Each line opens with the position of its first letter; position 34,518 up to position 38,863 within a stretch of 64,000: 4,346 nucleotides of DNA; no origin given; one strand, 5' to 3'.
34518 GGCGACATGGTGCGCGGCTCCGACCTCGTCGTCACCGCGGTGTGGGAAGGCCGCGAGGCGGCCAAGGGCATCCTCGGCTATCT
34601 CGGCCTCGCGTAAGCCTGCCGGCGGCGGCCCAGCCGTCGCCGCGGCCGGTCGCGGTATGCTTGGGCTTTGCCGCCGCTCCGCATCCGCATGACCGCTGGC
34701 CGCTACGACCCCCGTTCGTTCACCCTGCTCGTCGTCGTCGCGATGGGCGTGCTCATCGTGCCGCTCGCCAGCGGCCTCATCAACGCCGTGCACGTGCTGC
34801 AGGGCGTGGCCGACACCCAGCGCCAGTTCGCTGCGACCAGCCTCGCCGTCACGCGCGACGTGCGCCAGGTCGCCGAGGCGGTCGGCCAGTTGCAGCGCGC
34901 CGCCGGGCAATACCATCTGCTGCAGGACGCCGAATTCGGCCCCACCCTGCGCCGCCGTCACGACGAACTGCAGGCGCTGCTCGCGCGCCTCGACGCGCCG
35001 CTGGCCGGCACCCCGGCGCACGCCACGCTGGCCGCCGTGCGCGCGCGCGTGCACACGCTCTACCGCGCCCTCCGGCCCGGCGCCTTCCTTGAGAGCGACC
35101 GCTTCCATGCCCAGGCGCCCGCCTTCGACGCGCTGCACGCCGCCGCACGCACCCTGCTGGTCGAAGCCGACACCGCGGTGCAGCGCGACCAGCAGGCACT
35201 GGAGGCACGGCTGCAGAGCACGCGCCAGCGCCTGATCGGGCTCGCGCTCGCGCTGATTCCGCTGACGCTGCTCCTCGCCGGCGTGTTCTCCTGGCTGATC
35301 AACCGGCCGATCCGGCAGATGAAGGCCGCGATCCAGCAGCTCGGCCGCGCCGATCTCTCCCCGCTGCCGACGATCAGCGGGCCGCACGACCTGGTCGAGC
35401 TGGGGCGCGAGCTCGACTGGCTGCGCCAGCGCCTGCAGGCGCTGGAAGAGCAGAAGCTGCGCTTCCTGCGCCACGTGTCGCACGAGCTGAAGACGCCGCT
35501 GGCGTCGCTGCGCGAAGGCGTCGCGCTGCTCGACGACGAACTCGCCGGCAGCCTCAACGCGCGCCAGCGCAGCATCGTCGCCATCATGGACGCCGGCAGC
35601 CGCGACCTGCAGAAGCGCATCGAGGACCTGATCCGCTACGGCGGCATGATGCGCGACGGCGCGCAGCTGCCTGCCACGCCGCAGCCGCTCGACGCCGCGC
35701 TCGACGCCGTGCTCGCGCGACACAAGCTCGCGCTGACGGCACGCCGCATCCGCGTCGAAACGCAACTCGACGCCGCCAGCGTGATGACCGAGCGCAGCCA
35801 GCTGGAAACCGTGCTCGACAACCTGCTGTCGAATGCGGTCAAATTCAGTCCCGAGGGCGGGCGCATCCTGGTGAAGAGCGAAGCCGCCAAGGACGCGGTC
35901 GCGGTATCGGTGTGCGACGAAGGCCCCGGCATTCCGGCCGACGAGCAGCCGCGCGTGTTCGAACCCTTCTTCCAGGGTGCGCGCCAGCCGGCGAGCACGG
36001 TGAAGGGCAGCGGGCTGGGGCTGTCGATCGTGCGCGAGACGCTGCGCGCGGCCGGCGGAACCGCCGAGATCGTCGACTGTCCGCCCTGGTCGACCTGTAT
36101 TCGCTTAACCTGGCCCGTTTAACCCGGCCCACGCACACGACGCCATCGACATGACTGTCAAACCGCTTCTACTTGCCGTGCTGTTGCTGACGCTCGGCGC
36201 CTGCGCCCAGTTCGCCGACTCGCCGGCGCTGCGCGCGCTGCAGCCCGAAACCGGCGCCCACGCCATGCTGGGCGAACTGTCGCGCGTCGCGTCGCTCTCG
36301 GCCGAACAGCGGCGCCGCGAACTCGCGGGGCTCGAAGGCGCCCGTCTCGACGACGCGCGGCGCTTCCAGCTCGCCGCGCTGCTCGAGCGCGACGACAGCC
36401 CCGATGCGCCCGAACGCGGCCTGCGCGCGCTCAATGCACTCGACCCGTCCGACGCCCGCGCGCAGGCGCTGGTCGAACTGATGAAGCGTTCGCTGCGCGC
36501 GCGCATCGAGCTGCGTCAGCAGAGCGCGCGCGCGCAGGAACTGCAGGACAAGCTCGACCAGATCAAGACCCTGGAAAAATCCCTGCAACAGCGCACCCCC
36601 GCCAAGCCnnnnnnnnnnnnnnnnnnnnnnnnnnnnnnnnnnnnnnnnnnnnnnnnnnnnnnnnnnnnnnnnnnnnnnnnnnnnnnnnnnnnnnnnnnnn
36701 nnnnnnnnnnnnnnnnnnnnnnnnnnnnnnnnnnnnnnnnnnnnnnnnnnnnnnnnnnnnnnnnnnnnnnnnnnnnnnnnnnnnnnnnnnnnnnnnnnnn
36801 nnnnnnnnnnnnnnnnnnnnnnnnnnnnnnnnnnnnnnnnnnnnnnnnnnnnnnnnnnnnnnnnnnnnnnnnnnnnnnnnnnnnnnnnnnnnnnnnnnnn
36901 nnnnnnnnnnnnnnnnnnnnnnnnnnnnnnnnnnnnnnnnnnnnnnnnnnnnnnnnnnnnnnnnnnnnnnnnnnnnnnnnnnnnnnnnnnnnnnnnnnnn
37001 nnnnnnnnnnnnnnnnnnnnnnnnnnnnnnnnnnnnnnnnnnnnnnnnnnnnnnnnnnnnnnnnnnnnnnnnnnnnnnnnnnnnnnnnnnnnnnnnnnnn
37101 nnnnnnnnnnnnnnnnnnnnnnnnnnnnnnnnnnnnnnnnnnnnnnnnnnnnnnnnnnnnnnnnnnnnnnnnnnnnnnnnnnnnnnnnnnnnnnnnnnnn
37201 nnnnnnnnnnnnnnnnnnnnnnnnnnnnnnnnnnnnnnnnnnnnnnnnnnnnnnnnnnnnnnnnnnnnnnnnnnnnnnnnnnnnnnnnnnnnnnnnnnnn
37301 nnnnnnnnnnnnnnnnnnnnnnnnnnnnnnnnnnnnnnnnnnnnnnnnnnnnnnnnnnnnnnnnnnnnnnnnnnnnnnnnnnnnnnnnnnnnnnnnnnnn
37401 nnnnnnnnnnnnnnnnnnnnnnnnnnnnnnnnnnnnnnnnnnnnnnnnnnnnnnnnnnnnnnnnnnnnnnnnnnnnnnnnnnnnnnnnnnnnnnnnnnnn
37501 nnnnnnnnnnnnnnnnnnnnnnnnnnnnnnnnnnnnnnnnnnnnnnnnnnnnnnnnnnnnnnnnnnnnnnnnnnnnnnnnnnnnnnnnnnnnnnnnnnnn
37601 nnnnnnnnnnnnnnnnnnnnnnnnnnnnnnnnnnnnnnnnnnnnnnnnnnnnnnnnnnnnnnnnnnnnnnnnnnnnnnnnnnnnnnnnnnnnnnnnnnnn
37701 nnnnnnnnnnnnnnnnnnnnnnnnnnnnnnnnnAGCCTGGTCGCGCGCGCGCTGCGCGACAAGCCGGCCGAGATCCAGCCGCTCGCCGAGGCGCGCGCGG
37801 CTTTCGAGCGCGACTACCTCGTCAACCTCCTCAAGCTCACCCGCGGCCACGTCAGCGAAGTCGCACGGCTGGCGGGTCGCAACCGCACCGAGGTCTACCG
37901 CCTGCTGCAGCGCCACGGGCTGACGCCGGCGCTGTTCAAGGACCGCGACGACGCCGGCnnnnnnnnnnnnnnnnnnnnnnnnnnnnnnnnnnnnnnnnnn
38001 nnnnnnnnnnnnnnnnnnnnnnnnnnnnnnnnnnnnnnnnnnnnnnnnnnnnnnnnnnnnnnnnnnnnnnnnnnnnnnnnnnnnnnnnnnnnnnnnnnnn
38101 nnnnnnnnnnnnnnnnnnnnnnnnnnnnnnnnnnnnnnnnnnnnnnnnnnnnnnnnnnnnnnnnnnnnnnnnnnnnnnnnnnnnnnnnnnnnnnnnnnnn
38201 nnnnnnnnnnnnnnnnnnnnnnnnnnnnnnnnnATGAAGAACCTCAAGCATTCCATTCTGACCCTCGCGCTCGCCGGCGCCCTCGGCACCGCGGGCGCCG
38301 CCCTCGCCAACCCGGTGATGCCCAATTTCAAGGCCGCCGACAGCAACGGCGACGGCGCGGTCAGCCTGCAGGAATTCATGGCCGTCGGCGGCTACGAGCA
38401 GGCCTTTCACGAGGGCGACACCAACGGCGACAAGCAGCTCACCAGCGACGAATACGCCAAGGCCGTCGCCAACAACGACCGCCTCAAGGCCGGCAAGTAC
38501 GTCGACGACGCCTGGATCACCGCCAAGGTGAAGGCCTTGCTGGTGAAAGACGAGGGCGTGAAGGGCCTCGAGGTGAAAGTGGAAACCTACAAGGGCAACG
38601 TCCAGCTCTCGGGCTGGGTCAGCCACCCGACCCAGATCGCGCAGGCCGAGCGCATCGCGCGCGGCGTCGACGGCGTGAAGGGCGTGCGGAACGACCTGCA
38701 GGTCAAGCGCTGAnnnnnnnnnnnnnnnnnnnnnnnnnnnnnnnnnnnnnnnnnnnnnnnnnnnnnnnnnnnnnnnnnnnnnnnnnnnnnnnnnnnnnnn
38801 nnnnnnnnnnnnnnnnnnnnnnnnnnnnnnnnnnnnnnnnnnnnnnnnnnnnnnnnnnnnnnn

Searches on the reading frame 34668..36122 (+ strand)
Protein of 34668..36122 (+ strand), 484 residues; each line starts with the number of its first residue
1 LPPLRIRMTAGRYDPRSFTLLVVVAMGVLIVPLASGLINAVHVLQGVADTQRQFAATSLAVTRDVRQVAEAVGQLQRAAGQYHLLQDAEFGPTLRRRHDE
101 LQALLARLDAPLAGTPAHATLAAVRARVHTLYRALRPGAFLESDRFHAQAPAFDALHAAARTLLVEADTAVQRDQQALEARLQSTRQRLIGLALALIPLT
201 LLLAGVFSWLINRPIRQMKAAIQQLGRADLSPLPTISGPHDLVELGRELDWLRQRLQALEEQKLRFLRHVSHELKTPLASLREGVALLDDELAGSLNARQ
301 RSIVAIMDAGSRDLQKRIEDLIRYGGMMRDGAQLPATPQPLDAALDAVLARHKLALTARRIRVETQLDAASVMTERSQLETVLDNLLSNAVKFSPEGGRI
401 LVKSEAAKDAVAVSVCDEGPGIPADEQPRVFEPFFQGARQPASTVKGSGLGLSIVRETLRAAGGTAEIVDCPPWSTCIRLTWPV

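Call 6: search_protein_families(library=pfam, proteins=[window:34668-36122:+], max_evalue=0.01)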
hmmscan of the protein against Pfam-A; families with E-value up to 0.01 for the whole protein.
window:34668-36122:+ (484 aa): 4 families
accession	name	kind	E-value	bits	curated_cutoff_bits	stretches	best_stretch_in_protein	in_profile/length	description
PF02518.31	HATPase_c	-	1.2e-23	84.1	26.4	1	376-483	3-108/111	Histidine kinase-, DNA gyrase B-, and HSP90-like ATPase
PF00512.31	HisKA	-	4.7e-11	43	26.9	1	263-323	2-59/66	His Kinase A (phospho-acceptor) domain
PF00672.30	HAMP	-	6.9e-09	36.3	25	1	207-258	2-53/53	HAMP domain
PF13581.12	HATPase_c_2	-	0.00043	20.7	27.4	1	375-457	28-107/127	Histidine kinase-like ATPase domain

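Call 7: search_protein_families(library=ncbifam, proteins=[window:34668-36122:+], max_evalue=0.01)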
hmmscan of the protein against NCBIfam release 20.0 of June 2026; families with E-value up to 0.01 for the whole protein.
window:34668-36122:+ (484 aa): 83 families (the best 25 are shown)
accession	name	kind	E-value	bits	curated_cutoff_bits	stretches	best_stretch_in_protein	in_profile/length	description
NF008312.0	PRK11100.1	equivalog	9.9e-49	166.4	356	1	171-482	166-472/477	two-component system sensor histidine kinase CreC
NF033092.0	HK_WalK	equivalog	4.7e-38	131.1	725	1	258-468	367-578/594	cell wall metabolism sensor histidine kinase WalK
TIGR02966.1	phoR_proteo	equivalog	5.6e-37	127.5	334.2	1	255-466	106-317/333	phosphate regulon sensor histidine kinase PhoR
NF046044.1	PnpS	equivalog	8.7e-37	127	400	1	256-468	163-375/390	two-component system histidine kinase PnpS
TIGR01386.1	cztS_silS_copS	subfamily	9.8e-34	117.1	292.55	1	23-480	11-454/457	heavy metal sensor histidine kinase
NF007898.0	PRK10604.1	equivalog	1.6e-33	116.5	478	1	189-484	136-423/433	two-component system sensor histidine kinase RstB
NF012163.2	BaeS_SmeS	equivalog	1.5e-31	109.8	500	1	171-472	147-446/457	sensor histidine kinase efflux regulator BaeS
NF007007.0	PRK09470.1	equivalog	1.3e-30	106.7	486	1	188-468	173-443/463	envelope stress sensor histidine kinase CpxA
NF007004.0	PRK09467.1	equivalog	2.5e-29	102.4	415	1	189-470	158-422/440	two-component system sensor histidine kinase EnvZ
NF040691.1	MtrAB_MtrB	equivalog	3.7e-28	98.8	450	1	180-483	181-491/507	MtrAB system histidine kinase MtrB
NF058527.1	HistKinChvGCaul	equivalog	3.1e-27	95.5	740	1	180-466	220-510/535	two-component sensor histidine kinase ChvG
NF006800.0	PRK09303.1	equivalog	1.5e-26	93.3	342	1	241-484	133-377/383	histidine kinase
NF007837.0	PRK10549.1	equivalog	3.2e-26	92.1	603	1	196-467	169-441/466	envelope stress sensor histidine kinase BaeS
NF047874.1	MASE3_PAS_HK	subfamily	6.4e-26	91.3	560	1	364-466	505-607/655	MASE3 domain-containing sensor histidine kinase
NF045900.1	HisKinCpxALeg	equivalog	1.5e-25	89.9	800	1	199-466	164-433/451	two-component system sensor histidine kinase CpxA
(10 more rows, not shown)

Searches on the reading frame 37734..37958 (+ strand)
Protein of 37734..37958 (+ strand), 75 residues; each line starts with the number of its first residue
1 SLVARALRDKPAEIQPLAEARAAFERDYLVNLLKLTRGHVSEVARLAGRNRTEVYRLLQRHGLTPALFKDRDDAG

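Call 37: find_related_loci(query=A2, collection=genome_contigs, flank=3000)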
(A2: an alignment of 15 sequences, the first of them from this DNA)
Query A2 (75 aa) in genome_contigs; peptide patterns used: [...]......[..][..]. (x = any residue, [..] = any of these).
600 stretches matched a pattern (row limit reached: there are more); 597 encode a relative of the query (tblastn E <= 1e-3); the best 80 are kept; 80 distinct loci.
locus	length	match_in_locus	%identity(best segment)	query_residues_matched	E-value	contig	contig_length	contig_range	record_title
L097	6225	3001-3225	95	1-75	6e-43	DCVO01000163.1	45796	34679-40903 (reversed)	MAG TPA_asm: Thiobacillus sp. UBA2186 UBA2186_contig_7087, whole genome shotgun sequence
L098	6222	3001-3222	92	1-74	1e-41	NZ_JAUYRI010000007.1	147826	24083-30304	MAG: Thiobacillus sp. isolate C5_concoct.bin.9 C5_k141_339258, whole genome shotgun sequence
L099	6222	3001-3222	92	1-74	1e-41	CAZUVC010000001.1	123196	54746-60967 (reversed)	MAG TPA_asm: uncultured Thiobacillus sp. isolate binchicken_co324_21 genome assembly, contig: NODE_65_length_123196_cov_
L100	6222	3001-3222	92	1-74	3e-41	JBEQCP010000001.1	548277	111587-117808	MAG: Pseudomonadota bacterium isolate 05_S201.vamb.040 NODE_1_length_548277_cov_6.635853, whole genome shotgun sequence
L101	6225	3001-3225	88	1-75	4e-40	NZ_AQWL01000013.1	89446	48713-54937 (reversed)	Thiobacillus denitrificans DSM 12475 B059DRAFT_scaffold_12.13_C, whole genome shotgun sequence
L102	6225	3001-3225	89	1-75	5e-40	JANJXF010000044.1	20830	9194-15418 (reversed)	MAG: Thiobacillus sp. isolate RS341_metabat.bin.17 RS341_k141_19489, whole genome shotgun sequence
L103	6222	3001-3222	88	1-74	3e-39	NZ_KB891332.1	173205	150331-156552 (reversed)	Thiobacillus thioparus DSM 505 B058DRAFT_scaffold_8.9, whole genome shotgun sequence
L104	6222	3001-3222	88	1-74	1e-38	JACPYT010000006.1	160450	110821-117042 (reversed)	MAG: Hydrogenophilales bacterium isolate NC_groundwater_870_Pr1_S2p5_64_29 Montesol18_S2p5_coassembly_scaffold_342117, w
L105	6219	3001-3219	86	1-73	2e-36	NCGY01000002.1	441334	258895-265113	MAG: Hydrogenophilales bacterium 16-64-46 04302015_16_scaffold_7, whole genome shotgun sequence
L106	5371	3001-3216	65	1-72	8e-29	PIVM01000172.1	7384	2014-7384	MAG: Gammaproteobacteria bacterium isolate Glo_5 GloG15_CONTIG14476, whole genome shotgun sequence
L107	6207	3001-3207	70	1-69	1e-27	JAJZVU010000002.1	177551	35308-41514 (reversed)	MAG: Proteobacteria bacterium isolate SKS5.bin70 NODE_79_length_177551_cov_5.895702, whole genome shotgun sequence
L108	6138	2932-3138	71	1-69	2e-27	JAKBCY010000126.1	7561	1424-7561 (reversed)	MAG: Proteobacteria bacterium isolate ZJ7.bin74 NODE_12387_length_7561_cov_1.787463, whole genome shotgun sequence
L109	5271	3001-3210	67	1-70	7e-27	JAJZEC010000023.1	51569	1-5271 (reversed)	MAG: Proteobacteria bacterium isolate JA6.bin37 NODE_441_length_51569_cov_2.568640, whole genome shotgun sequence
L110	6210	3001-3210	67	1-70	4e-26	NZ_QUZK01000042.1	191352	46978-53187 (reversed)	Wenzhouxiangella sediminis strain XDB06 29, whole genome shotgun sequence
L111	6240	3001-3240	63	1-74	4e-26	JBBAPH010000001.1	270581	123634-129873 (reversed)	MAG: Polaromonas sp. isolate EUL_162 ctg1-EUL_162, whole genome shotgun sequence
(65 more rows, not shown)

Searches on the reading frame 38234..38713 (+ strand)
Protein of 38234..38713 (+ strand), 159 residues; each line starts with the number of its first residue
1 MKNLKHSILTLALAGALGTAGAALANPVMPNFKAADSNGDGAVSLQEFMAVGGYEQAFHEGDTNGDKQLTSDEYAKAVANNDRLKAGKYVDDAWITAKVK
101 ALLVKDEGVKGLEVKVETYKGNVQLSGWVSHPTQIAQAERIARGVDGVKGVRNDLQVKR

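Call 6: search_protein_families(library=pfam, proteins=[window:38234-38713:+], max_evalue=0.01)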
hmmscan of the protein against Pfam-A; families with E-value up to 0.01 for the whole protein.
window:38234-38713:+ (159 aa): 6 families
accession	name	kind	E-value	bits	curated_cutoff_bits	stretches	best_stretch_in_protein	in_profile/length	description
PF04972.22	BON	-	2.6e-21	76.1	27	1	91-158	1-68/69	BON domain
PF00036.39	EF-hand_1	-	8e-09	34.9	25.4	1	32-50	6-24/29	EF hand domain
PF13202.12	EF-hand_5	-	4.1e-07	29.6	25.9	1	32-51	5-24/25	EF hand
PF13405.12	EF-hand_6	-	8.6e-07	28.6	25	0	32-50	6-24/30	EF-hand domain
PF13499.12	EF-hand_7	-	1.7e-05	25.5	30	0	32-50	46-64/67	EF-hand domain pair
PF13833.12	EF-hand_8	-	0.00093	19.3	28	0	32-50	31-49/54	EF-hand domain pair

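Call 7: search_protein_families(library=ncbifam, proteins=[window:38234-38713:+], max_evalue=0.01)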
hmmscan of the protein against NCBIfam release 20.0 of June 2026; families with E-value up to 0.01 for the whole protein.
window:38234-38713:+ (159 aa): 4 families
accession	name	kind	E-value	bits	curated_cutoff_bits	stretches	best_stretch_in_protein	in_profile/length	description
NF007858.0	PRK10568.1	equivalog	1.8e-23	83.2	174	2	82-158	129-205/206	molecular chaperone OsmY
NF008247.1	PRK11023.1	equivalog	4.9e-11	42.8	184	1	78-152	112-185/192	division/outer membrane stress-associated lipid-binding lipoprotein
NF053806.1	lanmdlnLanM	equivalog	7.8e-06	26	135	1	9-85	6-80/132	lanmodulin LanM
NF041410.1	XopAW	subfamily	7.1e-05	22.7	120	1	32-79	109-163/235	XopAW family type III secretion system calcium-binding effector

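Call 17: find_related_loci(query=window:38234-38713:+, collection=genome_contigs, flank=3500)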
Query window:38234-38713:+ (159 aa) in genome_contigs; peptide patterns used: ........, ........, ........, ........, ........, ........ (x = any residue, [..] = any of these).
163 stretches matched a pattern; 16 encode a relative of the query (tblastn E <= 1e-3); 16 distinct loci.
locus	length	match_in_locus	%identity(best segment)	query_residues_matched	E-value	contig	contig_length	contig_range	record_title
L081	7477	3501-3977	89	1-159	1e-83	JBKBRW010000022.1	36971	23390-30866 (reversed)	MAG: Thiobacillus sp. isolate 21H_023.bin.34 NODE_22_length_36971_cov_14.856345, whole genome shotgun sequence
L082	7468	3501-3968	80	1-159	1e-82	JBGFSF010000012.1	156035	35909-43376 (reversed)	MAG: Pseudomonadota bacterium isolate BA1A30.2019.Bin.39 NODE_59_length_156035_cov_27.064587, whole genome shotgun seque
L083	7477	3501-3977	79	1-159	1e-76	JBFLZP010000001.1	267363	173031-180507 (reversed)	MAG: Pseudomonadota bacterium isolate MAG114 MAG114_1, whole genome shotgun sequence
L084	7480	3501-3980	71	1-159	4e-73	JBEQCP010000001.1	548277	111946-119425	MAG: Pseudomonadota bacterium isolate 05_S201.vamb.040 NODE_1_length_548277_cov_6.635853, whole genome shotgun sequence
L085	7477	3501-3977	79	1-159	7e-73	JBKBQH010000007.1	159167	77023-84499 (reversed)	MAG: Thiobacillus sp. isolate 21I_052.bin.38 NODE_80_length_159167_cov_10.241389, whole genome shotgun sequence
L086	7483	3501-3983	71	1-159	3e-72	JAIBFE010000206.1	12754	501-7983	MAG: Thiobacillus sp. isolate C41_concoct.bin.8 C41_k141_19022, whole genome shotgun sequence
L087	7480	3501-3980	66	1-159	2e-66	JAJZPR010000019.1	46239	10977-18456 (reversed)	MAG: Proteobacteria bacterium isolate SKS1.bin131 NODE_1319_length_46239_cov_11.005638, whole genome shotgun sequence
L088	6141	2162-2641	70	1-159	2e-61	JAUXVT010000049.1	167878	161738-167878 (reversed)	MAG: Thiobacillus sp. isolate C15_maxbin.023 C15_k141_34761, whole genome shotgun sequence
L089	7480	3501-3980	64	1-158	1e-61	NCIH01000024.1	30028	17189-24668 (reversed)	MAG: Hydrogenophilales bacterium 17-64-11 lw04302015_17_scaffold_235, whole genome shotgun sequence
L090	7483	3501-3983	66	1-159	3e-61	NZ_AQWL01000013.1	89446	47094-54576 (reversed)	Thiobacillus denitrificans DSM 12475 B059DRAFT_scaffold_12.13_C, whole genome shotgun sequence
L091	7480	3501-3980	67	1-158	3e-61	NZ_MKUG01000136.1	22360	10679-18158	MAG: Thiobacillus sp. 65-1402 scnpilot_p_inoc_sub60_scaffold_43, whole genome shotgun sequence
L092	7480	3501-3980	66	1-158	4e-60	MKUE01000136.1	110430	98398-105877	MAG: Thiobacillus sp. 65-1059 scnpilot_expt_750_p_scaffold_871, whole genome shotgun sequence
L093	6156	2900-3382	65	1-159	8e-60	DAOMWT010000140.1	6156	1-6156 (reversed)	MAG TPA_asm: Thiobacillus sp. isolate AMR_MDS_5671 NODE_6757_length_6156_cov_29.028848, whole genome shotgun sequence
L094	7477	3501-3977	63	1-159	3e-59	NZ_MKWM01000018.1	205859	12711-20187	MAG: Thiobacillus sp. 63-78 SCNpilot_expt_300_bf_scaffold_183, whole genome shotgun sequence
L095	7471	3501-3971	60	1-158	5e-55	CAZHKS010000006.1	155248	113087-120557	MAG TPA_asm: uncultured Thiobacillus sp. isolate binchicken_co284_118 genome assembly, contig: NODE_191_length_155248_co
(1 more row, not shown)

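Call 48: find_homologous_proteins(query=window:38234-38713:+, max_evalue=0.00001)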
Query window:38234-38713:+ (159 aa): 507 proteins with E <= 0.00001 among 1246 candidates; the best 120 are listed.
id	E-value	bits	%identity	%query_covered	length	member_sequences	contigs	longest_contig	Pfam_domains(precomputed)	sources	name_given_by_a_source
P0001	3.8e-97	341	100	100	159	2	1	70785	PF13405.13,PF04972.23,PF13499.13,PF13202.13,PF00036.39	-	-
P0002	3.8e-91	321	94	100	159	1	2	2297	PF13405.13,PF04972.23,PF13202.13,PF00036.39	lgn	-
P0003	1.9e-87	309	91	100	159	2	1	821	PF13405.13,PF04972.23,PF13499.13,PF13202.13,PF00036.39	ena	-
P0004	1.3e-86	307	89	100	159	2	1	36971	PF13405.13,PF04972.23,PF13499.13,PF13202.13,PF23564.2,PF00036.39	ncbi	ncbi:MAG: BON domain-containing protein [Thiobacillus sp.]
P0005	1.7e-85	303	88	100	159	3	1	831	PF13405.13,PF04972.23,PF13499.13,PF13202.13,PF00036.39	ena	-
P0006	2.4e-84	299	87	100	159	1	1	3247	PF13405.13,PF04972.23,PF13499.13,PF13202.13,PF00036.39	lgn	-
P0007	1.2e-81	290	86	100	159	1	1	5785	PF13405.13,PF04972.23,PF00036.39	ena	-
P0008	1.9e-77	277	82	100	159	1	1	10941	PF04972.23,PF00036.39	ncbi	ncbi:MAG: BON domain-containing protein [Gammaproteobacteria bacterium]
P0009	1.1e-75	271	77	100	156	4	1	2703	PF13405.13,PF04972.23,PF13202.13,PF00036.39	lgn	-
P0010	9.6e-75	268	81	100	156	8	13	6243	PF04972.23,PF00036.39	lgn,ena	-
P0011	1.8e-74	267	79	100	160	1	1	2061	PF04972.23,PF00036.39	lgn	-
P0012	2.5e-74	267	80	100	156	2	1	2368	PF04972.23,PF13202.13,PF00036.39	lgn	-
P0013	2.9e-74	266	79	100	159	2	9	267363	PF13405.13,PF04972.23,PF13202.13,PF00036.39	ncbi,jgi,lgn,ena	ncbi:MAG: BON domain-containing protein [Pseudomonadota bacterium]|jgi:hyperosmotically inducible pr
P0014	8.6e-74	265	79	100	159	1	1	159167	PF13405.13,PF04972.23,PF13499.13,PF13202.13,PF00036.39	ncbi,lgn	ncbi:MAG: BON domain-containing protein [Thiobacillus sp.]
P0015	7.3e-73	262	81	100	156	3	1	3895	PF04972.23,PF00036.39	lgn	-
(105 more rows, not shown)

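Call 71: predict_structure(alignment_id=A5)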
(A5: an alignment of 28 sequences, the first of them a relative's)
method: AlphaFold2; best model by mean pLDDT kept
length: 159 residues; sequences in the alignment: 28
mean_pLDDT: 74.0   pTM: 0.47
mean pLDDT of the five models: 74.0, 73.7, 73.4, 73.2, 72.3
residues with pLDDT >= 90: 13; 70-90: 102; 50-70: 18; < 50: 26
segments of 3 or more residues with pLDDT < 50: 1-26
pLDDT, mean of each block of 10 residues (from residue 1): 37 35 48 86 91 87 89 87 66 79 73 78 84 85 79 82
secondary structure, 60 per line:
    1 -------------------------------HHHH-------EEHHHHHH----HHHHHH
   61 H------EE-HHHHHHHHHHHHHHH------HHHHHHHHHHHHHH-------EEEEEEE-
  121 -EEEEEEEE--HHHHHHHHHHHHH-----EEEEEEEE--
elements in order: H32-35 H45-50 H55-61 H71-85 H92-105 E113-119 E122-129 H132-144 E150-157

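Call 73: fold_search(model_id=the predicted structure, library=pdb)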
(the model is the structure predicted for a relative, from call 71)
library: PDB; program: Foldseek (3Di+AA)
matches with E <= 10: 801; with E <= 0.001: 3
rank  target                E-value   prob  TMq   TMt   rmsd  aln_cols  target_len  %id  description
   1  8rjx_MODEL_1_A        2.7e-06  1.00  0.42  0.39   3.7        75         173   41  Solution structure of osmoregulator OsmY from E. coli. (released 2024-07-03)
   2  7a2d_MODEL_1_A        6.2e-05  1.00  0.40  0.36   2.1        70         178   34  Structure-function analyses of dual-BON domain protein DolP identifies phospholipid binding as a new mechanism (released 2020-12-30)
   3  6xmv                  4.5e-04  1.00  0.39  0.21   2.0        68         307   20  The crystal structure of Neisseria gonorrhoeae DolP (NGO1985) (released 2021-11-17)
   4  6v4v                  1.2e-03  1.00  0.38  0.42   2.7        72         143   22  The crystal structure of BonA from Acinetobacter baumannii (released 2021-06-02)
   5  3uz0_C                3.9e-03  0.94  0.27  0.35   7.5       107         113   14  Crystal Structure of SpoIIIAH and SpoIIQ Complex (released 2012-03-21)
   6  4qq0                  4.8e-03  1.00  0.38  0.31   8.3        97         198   14  CdsD - The structural protein of the Type III secretion system of Chlamydia trachomatis: C-terminal domain (released 2015-07-01)
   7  4qo6                  6.1e-03  1.00  0.37  0.29   8.4        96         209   14  Structural studies of CdsD, a structural protein of the Type III secretion system (TTSS) of Chlamydia trachomatis (released 2015-06-24)
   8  5o5j_C                1.9e-02  0.99  0.32  0.25   4.0        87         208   17  Structure of the 30S small ribosomal subunit from Mycobacterium smegmatis (released 2017-07-12)
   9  3uz0_A                2.1e-02  0.87  0.27  0.36   7.2        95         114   14  Crystal Structure of SpoIIIAH and SpoIIQ Complex (released 2012-03-21)
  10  3tuf_A                2.3e-02  0.75  0.27  0.34   7.0       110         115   12  Structure of the SpoIIQ-SpoIIIAH pore forming complex. (released 2012-03-14)
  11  3cq1                  2.7e-02  0.99  0.31  0.47   3.4        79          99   16  Structure of the DTDP-4-Keto-L-Rhamnose Reductase related protein (TT1362) from Thermus Thermophilus HB8 (released 2009-04-07)
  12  2cu6_A                2.8e-02  0.99  0.30  0.49   3.4        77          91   17  Crystal Structure Of The dTDP-4-keto-L-rhamnose reductase-related Protein From Thermus Thermophilus HB8 (released 2005-11-25)
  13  1yj7_A                3.0e-02  0.66  0.29  0.30  14.7       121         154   13  Crystal structure of enteropathogenic E.coli (EPEC) type III secretion system protein EscJ (released 2005-06-07)
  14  6v39_c                3.4e-02  0.99  0.34  0.27   3.7        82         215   13  Cryo-EM structure of the Acinetobacter baumannii Ribosome: 70S with P-site tRNA (released 2020-02-05)
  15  5a2q_D                3.7e-02  0.93  0.30  0.23   5.3        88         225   14  Structure of the HCV IRES bound to the human ribosome (released 2015-07-15)
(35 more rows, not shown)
